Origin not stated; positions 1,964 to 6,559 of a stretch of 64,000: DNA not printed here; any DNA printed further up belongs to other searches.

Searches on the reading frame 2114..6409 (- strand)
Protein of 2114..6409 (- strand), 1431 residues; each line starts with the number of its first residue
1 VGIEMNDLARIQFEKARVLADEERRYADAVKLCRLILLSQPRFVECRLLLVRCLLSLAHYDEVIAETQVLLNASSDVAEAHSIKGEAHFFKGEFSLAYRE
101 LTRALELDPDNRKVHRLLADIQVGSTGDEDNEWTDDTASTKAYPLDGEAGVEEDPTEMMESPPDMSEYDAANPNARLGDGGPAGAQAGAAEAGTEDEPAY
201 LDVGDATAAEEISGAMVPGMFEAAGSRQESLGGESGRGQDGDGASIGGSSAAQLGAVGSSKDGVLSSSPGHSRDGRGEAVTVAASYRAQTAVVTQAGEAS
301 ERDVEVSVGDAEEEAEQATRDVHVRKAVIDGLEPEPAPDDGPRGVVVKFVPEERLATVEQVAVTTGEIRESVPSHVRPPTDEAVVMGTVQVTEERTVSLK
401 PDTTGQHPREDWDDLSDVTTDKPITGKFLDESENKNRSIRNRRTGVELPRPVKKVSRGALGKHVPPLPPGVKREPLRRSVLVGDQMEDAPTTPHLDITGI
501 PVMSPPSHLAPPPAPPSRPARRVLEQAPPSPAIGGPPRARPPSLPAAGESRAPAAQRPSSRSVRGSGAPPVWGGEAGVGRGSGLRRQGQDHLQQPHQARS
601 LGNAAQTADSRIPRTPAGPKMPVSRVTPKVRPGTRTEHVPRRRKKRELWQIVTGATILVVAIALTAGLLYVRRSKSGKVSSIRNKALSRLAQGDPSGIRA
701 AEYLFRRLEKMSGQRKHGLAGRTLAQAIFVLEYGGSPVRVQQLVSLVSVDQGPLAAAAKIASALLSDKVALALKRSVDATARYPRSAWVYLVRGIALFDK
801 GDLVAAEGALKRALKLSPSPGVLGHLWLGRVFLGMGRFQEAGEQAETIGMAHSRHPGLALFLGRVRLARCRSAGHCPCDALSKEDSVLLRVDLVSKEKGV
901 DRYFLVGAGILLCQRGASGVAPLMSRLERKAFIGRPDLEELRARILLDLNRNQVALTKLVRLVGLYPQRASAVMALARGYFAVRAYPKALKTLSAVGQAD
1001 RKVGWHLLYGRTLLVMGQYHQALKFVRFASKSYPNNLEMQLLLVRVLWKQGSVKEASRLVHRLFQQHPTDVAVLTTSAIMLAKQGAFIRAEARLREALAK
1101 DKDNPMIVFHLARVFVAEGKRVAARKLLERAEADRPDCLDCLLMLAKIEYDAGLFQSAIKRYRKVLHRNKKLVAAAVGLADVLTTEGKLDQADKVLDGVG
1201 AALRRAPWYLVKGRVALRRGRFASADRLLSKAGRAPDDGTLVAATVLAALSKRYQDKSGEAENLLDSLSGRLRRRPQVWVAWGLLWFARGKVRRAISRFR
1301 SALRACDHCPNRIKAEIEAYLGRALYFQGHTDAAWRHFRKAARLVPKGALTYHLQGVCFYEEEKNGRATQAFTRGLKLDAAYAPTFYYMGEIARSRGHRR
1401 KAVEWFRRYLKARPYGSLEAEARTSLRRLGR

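Call 14: search_protein_families(library=pfam, proteins=[window:2114-6409:-], max_evalue=0.001)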
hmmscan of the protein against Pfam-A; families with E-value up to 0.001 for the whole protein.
window:2114-6409:- (1431 aa): 23 families
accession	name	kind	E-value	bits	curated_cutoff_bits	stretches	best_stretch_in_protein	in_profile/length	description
PF14559.12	TPR_19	-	9.9e-47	157.6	25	4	1081-1148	1-68/68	Tetratricopeptide repeat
PF13428.12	TPR_14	-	9.2e-28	94.3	23.5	0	1038-1076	2-40/44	Tetratricopeptide repeat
PF13432.12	TPR_16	-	1.5e-26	92.9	32.7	0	792-844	2-52/65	Tetratricopeptide repeat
PF07719.23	TPR_2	-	2.6e-25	86.8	27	0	78-111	1-34/34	Tetratricopeptide repeat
PF23914.1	TPR_CcmH_CycH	-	1.9e-20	73.8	42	1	1000-1095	48-145/158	Cytochrome c-type biogenesis protein H TPR domain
PF12895.13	ANAPC3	-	4.9e-18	65.6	27.2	1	964-1026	17-79/82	Anaphase-promoting complex, cyclosome, subunit 3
PF00515.34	TPR_1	-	4.9e-16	58.2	27.8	0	78-111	1-34/34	Tetratricopeptide repeat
PF13414.12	TPR_11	-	4.6e-14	52.3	26.8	0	85-122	1-38/42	TPR repeat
PF24575.1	TPR_Slam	-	1.9e-13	51.1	35.2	1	1063-1126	37-102/104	Surface lipoprotein assembly modifier, N-terminal TPR repeats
PF13424.12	TPR_12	-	6.3e-13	49.2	30.1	0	1280-1344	7-74/77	Tetratricopeptide repeat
PF25062.1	ARM_TT21_N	-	1.8e-11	44.6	40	1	1017-1199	8-194/222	Tetratricopeptide repeat protein 21 N-terminal ARM repeat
PF13181.12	TPR_8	-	2.5e-10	40.1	25.7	0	78-111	1-34/34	Tetratricopeptide repeat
PF13431.12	TPR_17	-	6.4e-10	39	24.4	0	779-807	5-33/34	Tetratricopeptide repeat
PF07721.20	TPR_4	-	5.4e-07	30.1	27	0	1210-1229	5-24/26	Tetratricopeptide repeat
PF25063.1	ARM_TT21_C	-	1.5e-06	28.7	35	0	1057-1176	3-132/209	Tetratricopeptide repeat protein 21 C-terminal ARM domain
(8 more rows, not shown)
